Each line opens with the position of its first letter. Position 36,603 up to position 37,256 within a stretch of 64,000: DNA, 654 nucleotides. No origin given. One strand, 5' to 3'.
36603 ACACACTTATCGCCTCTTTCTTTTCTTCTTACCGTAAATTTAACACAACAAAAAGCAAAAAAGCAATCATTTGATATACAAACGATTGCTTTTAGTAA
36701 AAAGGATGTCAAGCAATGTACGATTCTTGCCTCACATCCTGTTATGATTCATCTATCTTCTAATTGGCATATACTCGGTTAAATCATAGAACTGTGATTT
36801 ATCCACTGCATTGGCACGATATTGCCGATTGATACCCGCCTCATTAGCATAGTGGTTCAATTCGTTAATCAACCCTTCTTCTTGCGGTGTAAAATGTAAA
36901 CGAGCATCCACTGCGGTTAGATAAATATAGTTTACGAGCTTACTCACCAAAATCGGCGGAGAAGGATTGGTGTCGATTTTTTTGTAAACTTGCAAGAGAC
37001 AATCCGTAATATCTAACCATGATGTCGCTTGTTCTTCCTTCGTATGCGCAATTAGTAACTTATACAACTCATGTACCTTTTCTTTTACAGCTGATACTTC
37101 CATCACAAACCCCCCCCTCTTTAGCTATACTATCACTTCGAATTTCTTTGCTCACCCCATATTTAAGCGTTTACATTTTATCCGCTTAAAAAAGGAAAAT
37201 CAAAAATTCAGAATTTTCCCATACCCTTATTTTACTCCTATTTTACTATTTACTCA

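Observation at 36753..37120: Orphan enterocin-A-type (class IIa) bacteriocin immunity gene with a G8 homopolymer in its ribosome-binding region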

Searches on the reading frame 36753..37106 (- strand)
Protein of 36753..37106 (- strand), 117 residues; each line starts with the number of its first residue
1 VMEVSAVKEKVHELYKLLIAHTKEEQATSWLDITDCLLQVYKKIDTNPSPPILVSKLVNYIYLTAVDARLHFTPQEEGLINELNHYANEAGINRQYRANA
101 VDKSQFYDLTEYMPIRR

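Call 3: search_protein_families(library=pfam, proteins=[window:36753-37106:-], max_evalue=0.1)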
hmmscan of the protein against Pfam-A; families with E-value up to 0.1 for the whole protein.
window:36753-37106:- (117 aa): 1 family
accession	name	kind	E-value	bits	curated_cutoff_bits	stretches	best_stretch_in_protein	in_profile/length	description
PF08951.15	EntA_Immun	-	1.6e-11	44.7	22.1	1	11-83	5-73/73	Enterocin A Immunity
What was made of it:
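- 36753..37103 (-): Coding sequence of the immunity protein: 116 aa, ATG start, TAG stop included. Four-helix bundle (aa 3-22, 26-42, 49-66, 73-88) plus a C-terminal tail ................. PF08951 at 44.7 bits against a gathering score of 22.1 (call 3).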

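Call 4: search_protein_families(library=ncbifam, proteins=[window:36753-37106:-], max_evalue=0.1)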
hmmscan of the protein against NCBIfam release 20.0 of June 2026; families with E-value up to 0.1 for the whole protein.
window:36753-37106:- (117 aa): 0 families

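Call 7: find_homologous_proteins(query=window:36753-37103:-)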
Query window:36753-37103:- (116 aa): 42 proteins with E <= 0.001 among 43 candidates.
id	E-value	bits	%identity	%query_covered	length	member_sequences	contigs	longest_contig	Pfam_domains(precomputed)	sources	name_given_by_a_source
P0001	1.5e-69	249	98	100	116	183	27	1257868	PF08951.16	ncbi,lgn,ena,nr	ncbi:bacteriocin immunity protein [Enterococcus cecorum]|nr:bacteriocin immunity protein [Enterococc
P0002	4.4e-30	122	76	66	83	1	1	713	PF08951.16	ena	-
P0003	3.1e-25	106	50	99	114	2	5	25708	PF08951.16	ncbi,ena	ncbi:bacteriocin immunity protein [Enterococcus hirae]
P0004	1.7e-23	101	53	91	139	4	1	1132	PF08951.16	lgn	-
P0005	2.6e-23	100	47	99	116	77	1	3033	PF08951.16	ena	-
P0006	3.7e-23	100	47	98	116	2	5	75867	PF08951.16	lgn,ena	-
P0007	1.1e-22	98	46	99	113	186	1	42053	PF08951.16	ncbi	ncbi:bacteriocin immunity protein [Enterococcus hirae]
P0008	3.4e-22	97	43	99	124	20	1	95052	PF08951.16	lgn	-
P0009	4.1e-22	96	47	99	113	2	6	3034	PF08951.16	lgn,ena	-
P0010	6.3e-22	96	51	87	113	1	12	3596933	PF08951.16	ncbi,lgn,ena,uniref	ncbi:bacteriocin immunity protein [Carnobacterium maltaromaticum]|uniref:bacteriocin immunity protei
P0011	8.3e-22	95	47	98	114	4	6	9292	PF08951.16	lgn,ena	-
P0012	1.7e-21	94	51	91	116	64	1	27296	PF08951.16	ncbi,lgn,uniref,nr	ncbi:bacteriocin immunity protein [Carnobacterium maltaromaticum]|uniref:bacteriocin immunity protei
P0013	2.1e-21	94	44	98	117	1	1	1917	PF08951.16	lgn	-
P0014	4.3e-21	93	46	99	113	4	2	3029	PF08951.16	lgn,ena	-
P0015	6.1e-21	93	43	99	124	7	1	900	PF08951.16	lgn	-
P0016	1.6e-20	91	51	86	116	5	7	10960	PF08951.16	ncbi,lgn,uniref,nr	ncbi:bacteriocin immunity protein [Dellaglioa algida]|uniref:bacteriocin immunity protein n=2 Tax=De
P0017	1.8e-20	91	48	91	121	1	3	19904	PF08951.16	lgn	-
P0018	2.2e-20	91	47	95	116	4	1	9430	PF08951.16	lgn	-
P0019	3.7e-20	90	45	95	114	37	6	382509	PF08951.16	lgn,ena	-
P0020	4.2e-20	90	47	97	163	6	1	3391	PF08951.16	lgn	-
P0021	1.1e-19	89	47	95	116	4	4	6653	PF08951.16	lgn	-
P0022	5.2e-19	86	42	97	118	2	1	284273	PF08951.16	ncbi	ncbi:bacteriocin immunity protein [Furfurilactobacillus sp. WILCCON 0119]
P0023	5.3e-19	86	48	94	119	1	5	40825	PF08951.16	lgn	-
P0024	8.0e-19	86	46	94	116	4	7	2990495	PF08951.16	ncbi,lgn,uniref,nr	ncbi:bacteriocin immunity protein [Enterococcus faecalis]|uniref:bacteriocin immunity protein n=1 Ta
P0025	1.1e-18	85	46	91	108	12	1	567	PF08951.16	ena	-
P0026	1.2e-18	85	48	91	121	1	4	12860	PF08951.16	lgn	-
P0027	1.7e-18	85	43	94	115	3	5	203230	PF08951.16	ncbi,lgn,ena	-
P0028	3.7e-18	84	43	91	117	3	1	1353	PF08951.16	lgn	-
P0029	6.3e-18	83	45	97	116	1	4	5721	PF08951.16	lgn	-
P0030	8.1e-18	83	45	94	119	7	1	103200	PF08951.16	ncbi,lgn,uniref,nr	ncbi:bacteriocin immunity protein [Pediococcus stilesii]|uniref:Bacteriocin immunity protein n=2 Tax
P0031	1.3e-17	82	44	88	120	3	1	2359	PF08951.16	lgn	-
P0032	1.8e-17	81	45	87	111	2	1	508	PF08951.16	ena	-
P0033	7.8e-17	79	44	89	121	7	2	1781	PF08951.16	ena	-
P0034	3.6e-16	77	45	91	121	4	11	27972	PF08951.16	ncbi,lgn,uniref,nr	ncbi:bacteriocin immunity protein [Latilactobacillus fuchuensis]|uniref:bacteriocin immunity protein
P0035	1.8e-15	75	40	91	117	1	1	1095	PF08951.16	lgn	-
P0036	2.0e-15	75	42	87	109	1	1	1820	PF08951.16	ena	-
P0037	8.6e-14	70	47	87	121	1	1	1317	PF08951.16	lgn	-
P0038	8.0e-13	66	48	87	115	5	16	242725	PF08951.16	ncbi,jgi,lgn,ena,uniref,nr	ncbi:bacteriocin immunity protein [Companilactobacillus nodensis]|uniref:Bacteriocin immunity protei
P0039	2.1e-11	62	41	87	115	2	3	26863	PF08951.16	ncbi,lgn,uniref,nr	ncbi:bacteriocin immunity protein [Companilactobacillus insicii]|uniref:bacteriocin immunity protein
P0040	1.6e-10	59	46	87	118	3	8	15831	PF08951.16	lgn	-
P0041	2.4e-9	55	49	58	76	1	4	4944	PF08951.16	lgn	-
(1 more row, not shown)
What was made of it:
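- On Class IIa (pediocin-like) bacteriocin immunity proteins, Pfam PF08951 EntA_Immun: All 42 database homologues carry PF08951 except one fragment (call 7).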

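Call 8: search_solved_structures(query=window:36753-37103:-, max_evalue=10, show_alignments=3)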
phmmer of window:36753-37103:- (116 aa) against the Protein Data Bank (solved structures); distinct sequences matched with E-value up to 10: 4.
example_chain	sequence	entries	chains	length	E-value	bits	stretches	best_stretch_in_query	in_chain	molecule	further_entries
2bl8_A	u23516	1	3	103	8.2e-14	55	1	6-105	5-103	ENTEROCINE A IMMUNITY PROTEIN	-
2bl7_A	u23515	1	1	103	2.4e-13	53.6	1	6-105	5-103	ENTEROCINE A IMMUNITY PROTEIN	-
4dx8_A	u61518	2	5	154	1.6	12.3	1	55-95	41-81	Integrin beta-1-binding protein 1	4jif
4dx9_A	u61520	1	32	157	1.6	12.3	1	55-95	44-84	Integrin beta-1-binding protein 1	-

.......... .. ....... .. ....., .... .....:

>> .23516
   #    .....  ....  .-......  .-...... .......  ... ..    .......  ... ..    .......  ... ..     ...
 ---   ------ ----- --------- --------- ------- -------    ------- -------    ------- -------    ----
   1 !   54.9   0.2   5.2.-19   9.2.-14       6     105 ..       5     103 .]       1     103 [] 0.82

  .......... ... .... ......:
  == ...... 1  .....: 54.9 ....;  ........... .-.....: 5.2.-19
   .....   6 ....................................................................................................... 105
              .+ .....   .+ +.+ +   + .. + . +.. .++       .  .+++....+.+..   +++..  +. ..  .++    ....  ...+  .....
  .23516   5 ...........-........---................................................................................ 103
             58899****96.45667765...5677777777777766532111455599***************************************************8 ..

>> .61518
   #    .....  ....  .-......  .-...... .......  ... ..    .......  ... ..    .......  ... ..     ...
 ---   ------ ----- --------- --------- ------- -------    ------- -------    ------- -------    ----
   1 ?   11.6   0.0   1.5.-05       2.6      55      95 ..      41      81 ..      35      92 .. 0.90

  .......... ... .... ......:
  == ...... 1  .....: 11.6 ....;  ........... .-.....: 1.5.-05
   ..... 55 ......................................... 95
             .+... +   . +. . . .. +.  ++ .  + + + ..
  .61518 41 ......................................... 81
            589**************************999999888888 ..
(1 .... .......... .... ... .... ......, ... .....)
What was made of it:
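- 36753..37103 (-): 2BL8 at E=8e-14 (call 8).
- On Class IIa (pediocin-like) bacteriocin immunity proteins, Pfam PF08951 EntA_Immun: phmmer against the PDB hits 2BL8 EntA-im at E=8.2e-14, query aa 6-105 to chain aa 5-103 (call 8).
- Checked: The phmmer alignment to EntA-im 2BL8 shows VHELY, LVNY(I/L)Y(L/F)TA, FT..(E)E.LI, AGIN..YRA and DKSQF (call 8).
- Full-length alignment to 2BL8, E=8e-14 (call 8).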

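Call 9: find_encoding_contigs(protein=window:36753-37103:-, flank=3000, max_places=10)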
Protein window:36753-37103:- (116 aa): 13 contigs read that carry it; 8 places shown.
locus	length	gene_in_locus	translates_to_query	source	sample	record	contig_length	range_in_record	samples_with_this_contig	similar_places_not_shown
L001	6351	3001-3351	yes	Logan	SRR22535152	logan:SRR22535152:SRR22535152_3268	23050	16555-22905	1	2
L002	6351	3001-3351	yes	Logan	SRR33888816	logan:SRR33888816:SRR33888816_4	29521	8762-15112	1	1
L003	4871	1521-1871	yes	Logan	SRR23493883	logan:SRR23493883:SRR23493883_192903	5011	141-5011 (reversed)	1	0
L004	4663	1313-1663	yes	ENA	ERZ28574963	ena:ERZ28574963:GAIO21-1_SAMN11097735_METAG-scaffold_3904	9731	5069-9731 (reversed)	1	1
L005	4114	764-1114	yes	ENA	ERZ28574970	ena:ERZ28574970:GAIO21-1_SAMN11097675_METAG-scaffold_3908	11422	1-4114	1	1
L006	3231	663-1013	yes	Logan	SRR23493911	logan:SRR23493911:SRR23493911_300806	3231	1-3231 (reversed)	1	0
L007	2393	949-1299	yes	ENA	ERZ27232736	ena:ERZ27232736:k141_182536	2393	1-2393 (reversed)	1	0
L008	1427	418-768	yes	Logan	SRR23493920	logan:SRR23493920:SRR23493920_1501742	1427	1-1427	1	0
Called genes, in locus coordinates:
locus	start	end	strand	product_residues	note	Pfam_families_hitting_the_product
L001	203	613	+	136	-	-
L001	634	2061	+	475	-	PF01145:Band_7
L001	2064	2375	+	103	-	PF01906:YbjQ_1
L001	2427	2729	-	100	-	-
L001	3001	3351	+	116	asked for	PF08951:EntA_Immun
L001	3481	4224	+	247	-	PF01418:HTH_6, PF01380:SIS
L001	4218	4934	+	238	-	PF01418:HTH_6, PF01380:SIS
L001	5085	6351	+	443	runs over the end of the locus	PF02378:PTS_EIIC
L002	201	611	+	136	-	-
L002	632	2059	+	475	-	PF01145:Band_7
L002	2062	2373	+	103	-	PF01906:YbjQ_1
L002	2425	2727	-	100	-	-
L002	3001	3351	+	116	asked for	PF08951:EntA_Immun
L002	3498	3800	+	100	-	PF04221:RelB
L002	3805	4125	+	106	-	PF05016:ParE_toxin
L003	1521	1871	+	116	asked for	PF08951:EntA_Immun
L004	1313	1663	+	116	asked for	PF08951:EntA_Immun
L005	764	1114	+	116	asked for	PF08951:EntA_Immun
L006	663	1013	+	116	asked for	PF08951:EntA_Immun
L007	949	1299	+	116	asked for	PF08951:EntA_Immun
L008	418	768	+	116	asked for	PF08951:EntA_Immun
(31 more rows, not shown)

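Call 10: find_encoding_contigs(protein=P0001, flank=3000, max_places=10)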
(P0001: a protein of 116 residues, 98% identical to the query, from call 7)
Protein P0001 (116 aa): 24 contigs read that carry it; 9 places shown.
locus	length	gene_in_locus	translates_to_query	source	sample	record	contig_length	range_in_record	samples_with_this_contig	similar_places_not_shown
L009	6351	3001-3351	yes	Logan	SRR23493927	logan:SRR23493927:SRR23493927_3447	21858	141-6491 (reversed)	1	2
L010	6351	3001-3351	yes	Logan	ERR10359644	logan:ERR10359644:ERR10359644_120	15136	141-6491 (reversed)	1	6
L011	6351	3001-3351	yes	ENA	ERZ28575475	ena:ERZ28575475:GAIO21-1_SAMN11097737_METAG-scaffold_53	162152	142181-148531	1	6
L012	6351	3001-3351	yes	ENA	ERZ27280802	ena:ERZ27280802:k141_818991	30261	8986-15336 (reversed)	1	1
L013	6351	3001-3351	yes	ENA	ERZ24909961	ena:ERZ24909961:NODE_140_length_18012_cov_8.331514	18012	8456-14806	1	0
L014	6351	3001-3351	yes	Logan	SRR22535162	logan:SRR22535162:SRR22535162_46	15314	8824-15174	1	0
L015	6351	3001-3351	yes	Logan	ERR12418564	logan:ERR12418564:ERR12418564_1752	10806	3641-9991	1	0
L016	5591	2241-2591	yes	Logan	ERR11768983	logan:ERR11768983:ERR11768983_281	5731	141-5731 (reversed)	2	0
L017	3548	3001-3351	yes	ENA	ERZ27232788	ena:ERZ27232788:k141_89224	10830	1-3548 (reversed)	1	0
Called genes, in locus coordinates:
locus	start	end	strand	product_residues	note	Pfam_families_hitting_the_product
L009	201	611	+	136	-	-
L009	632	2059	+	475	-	PF01145:Band_7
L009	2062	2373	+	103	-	PF01906:YbjQ_1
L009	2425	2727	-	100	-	-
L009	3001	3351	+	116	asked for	PF08951:EntA_Immun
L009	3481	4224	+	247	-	PF01418:HTH_6, PF01380:SIS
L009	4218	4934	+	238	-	PF01418:HTH_6, PF01380:SIS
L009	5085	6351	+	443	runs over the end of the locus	PF02378:PTS_EIIC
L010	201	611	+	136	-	-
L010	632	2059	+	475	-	PF01145:Band_7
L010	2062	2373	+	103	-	PF01906:YbjQ_1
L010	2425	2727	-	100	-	-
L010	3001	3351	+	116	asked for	PF08951:EntA_Immun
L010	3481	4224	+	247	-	PF01418:HTH_6, PF01380:SIS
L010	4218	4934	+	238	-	PF01418:HTH_6, PF01380:SIS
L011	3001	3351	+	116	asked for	PF08951:EntA_Immun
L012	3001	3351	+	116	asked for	PF08951:EntA_Immun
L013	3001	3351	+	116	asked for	PF08951:EntA_Immun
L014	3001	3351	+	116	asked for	PF08951:EntA_Immun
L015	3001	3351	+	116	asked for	PF08951:EntA_Immun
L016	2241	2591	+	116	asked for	PF08951:EntA_Immun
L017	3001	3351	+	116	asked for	PF08951:EntA_Immun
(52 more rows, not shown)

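Call 20: find_encoding_contigs(protein=window:36753-37106:-, flank=1500, max_places=10)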
Protein window:36753-37106:- (117 aa): no gene with exactly this product is on record in the collection.
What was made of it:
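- Tried and rejected: Look-up of the 117-aa form found nothing (call 20).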

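Call 21: list_cluster_members(proteins=[P0001])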
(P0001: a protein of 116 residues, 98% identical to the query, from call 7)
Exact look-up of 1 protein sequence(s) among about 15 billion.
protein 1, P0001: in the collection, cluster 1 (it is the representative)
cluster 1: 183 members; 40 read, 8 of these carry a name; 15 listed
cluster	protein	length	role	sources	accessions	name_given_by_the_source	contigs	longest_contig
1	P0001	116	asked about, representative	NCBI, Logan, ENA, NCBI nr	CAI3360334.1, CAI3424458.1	bacteriocin immunity protein [Enterococcus cecorum]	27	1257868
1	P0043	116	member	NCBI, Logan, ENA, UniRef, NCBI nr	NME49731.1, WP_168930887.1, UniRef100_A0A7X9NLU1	bacteriocin immunity protein [Enterococcus cecorum] | Bacteriocin immunity protein n=1 Tax=Enterococcus cecorum TaxID=44008 ...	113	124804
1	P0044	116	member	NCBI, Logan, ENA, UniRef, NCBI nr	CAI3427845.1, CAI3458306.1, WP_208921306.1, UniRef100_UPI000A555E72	bacteriocin immunity protein [Enterococcus cecorum] | bacteriocin immunity protein n=1 Tax=Enterococcus cecorum TaxID=44008 RepID=UPI000A555E72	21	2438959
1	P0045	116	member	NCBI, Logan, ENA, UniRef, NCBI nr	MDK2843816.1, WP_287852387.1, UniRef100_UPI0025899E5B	MAG: hypothetical protein PWP69_608 [Enterococcus sp.] | bacteriocin immunity protein n=1 Tax=Enterococcus sp. TaxID=35783 RepID=UPI0025899E5B | bacteriocin immunity protein [Enterococcus sp.]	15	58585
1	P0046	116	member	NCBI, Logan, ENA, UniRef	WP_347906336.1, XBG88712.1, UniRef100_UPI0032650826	bacteriocin immunity protein [Enterococcus cecorum] | bacteriocin immunity protein n=1 Tax=Enterococcus cecorum TaxID=44008 RepID=UPI0032650826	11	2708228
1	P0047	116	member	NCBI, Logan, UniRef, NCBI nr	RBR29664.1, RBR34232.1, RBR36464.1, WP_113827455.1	bacteriocin immunity protein [Enterococcus cecorum] | bacteriocin immunity protein n=1 Tax=Enterococcus cecorum TaxID=44008 RepID=UPI000DEAA9A9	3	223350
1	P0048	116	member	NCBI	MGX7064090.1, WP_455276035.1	bacteriocin immunity protein [Enterococcus cecorum]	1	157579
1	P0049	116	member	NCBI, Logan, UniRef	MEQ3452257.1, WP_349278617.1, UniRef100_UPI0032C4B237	bacteriocin immunity protein [Enterococcus cecorum] | bacteriocin immunity protein n=1 Tax=Enterococcus cecorum TaxID=44008 RepID=UPI0032C4B237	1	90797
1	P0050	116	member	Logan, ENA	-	-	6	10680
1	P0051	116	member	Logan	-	-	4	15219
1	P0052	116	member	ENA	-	-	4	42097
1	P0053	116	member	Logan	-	-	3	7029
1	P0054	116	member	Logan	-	-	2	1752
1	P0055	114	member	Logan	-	-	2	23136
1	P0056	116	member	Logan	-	-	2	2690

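Call 23: find_encoding_contigs(protein=P0043, flank=1500, max_places=10)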
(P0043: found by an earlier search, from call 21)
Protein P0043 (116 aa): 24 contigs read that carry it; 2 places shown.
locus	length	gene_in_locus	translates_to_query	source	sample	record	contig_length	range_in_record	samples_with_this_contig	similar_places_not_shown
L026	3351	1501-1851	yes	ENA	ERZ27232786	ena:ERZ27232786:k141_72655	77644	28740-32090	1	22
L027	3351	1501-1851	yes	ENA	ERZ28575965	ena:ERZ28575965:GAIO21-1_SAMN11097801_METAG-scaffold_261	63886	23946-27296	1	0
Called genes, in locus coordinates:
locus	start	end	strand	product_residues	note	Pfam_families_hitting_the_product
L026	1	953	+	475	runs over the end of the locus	PF01145:Band_7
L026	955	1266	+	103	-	PF01906:YbjQ_1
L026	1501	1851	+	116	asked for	PF08951:EntA_Immun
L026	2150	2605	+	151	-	-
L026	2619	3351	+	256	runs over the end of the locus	PF20386:DUF6681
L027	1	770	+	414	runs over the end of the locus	PF01145:Band_7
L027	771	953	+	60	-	-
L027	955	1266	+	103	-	PF01906:YbjQ_1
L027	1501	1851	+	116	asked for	PF08951:EntA_Immun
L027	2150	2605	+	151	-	-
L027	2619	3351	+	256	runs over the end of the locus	PF20386:DUF6681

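Call 24: find_encoding_contigs(protein=P0044, flank=1500, max_places=10)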
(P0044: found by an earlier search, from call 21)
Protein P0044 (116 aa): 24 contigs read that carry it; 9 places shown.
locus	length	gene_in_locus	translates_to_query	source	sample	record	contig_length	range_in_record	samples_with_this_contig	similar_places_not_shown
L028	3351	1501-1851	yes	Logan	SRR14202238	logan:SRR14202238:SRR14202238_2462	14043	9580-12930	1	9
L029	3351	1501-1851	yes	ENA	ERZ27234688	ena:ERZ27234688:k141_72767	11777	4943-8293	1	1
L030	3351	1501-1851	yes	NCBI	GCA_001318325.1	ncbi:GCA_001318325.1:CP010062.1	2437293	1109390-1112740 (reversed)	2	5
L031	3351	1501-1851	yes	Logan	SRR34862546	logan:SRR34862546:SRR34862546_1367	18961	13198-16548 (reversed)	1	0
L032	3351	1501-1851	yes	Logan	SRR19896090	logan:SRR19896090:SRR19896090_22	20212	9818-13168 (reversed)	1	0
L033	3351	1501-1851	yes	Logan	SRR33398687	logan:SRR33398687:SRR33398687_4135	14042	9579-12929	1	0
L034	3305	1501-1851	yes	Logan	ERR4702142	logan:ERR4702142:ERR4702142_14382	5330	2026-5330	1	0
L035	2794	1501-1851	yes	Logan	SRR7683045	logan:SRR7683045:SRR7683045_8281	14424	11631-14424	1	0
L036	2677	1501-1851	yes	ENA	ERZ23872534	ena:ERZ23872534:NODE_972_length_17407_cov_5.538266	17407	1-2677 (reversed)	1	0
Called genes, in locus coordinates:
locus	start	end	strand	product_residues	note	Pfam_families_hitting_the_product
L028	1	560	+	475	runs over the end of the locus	PF01145:Band_7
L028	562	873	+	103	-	PF01906:YbjQ_1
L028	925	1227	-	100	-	-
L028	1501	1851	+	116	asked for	PF08951:EntA_Immun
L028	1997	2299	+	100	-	PF04221:RelB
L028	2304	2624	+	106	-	PF05016:ParE_toxin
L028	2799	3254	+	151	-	-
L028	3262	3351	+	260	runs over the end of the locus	PF20386:DUF6681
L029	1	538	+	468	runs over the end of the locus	PF01145:Band_7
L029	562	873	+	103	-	PF01906:YbjQ_1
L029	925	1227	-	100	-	-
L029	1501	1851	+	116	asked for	PF08951:EntA_Immun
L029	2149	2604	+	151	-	-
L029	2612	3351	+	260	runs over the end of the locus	PF20386:DUF6681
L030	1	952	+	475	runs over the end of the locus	PF01145:Band_7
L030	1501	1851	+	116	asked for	PF08951:EntA_Immun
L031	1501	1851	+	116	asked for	PF08951:EntA_Immun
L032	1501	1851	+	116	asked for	PF08951:EntA_Immun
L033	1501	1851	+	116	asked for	PF08951:EntA_Immun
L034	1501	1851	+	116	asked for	PF08951:EntA_Immun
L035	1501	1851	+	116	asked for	PF08951:EntA_Immun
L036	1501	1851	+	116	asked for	PF08951:EntA_Immun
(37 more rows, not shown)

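Call 38: find_encoding_contigs(protein=P0007, flank=4000, max_places=4)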
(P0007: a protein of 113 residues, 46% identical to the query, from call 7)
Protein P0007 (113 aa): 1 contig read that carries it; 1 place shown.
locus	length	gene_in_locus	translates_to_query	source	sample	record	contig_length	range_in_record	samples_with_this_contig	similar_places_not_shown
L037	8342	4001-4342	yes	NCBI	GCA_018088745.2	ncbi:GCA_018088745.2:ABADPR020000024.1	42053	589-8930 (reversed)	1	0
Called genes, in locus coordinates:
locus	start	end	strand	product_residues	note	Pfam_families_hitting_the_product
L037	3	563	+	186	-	-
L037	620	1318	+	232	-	PF13930:Endonuclea_NS_2, PF01223:Endonuclease_NS (weak)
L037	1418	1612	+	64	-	-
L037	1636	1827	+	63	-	-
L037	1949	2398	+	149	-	-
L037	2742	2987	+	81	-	-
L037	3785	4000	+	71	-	PF01721:Bacteriocin_II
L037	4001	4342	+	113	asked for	PF08951:EntA_Immun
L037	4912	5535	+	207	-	PF00239:Resolvase, PF02796:HTH_7 (weak)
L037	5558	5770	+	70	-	-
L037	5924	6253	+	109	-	-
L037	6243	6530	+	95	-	PF15781:ParE-like_toxin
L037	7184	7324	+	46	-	-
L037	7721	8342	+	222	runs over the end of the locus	PF19157:DUF5839 (faint)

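Call 39: find_encoding_contigs(protein=P0012, flank=4000, max_places=4)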
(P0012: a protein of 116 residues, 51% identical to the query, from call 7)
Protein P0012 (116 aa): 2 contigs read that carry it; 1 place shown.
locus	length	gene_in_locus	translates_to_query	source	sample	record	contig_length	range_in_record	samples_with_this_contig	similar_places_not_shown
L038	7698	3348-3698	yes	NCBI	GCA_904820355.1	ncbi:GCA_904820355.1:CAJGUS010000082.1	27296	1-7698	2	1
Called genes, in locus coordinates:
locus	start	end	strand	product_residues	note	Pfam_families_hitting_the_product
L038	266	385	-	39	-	-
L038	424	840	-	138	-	PF00903:Glyoxalase (weak)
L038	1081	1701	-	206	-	PF05401:NodS (weak), PF13489:Methyltransf_23, PF13847:Methyltransf_31, PF08241:Methyltransf_11, PF08242:Methyltransf_12, PF13649:Methyltransf_25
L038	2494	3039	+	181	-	-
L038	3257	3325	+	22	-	-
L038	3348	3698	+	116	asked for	PF08951:EntA_Immun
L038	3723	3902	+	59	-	-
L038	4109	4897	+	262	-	PF20240:DUF6597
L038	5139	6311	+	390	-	PF01545:Cation_efflux, PF16916:ZT_dimer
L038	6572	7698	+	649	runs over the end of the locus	PF00122:E1-E2_ATPase, PF00702:Hydrolase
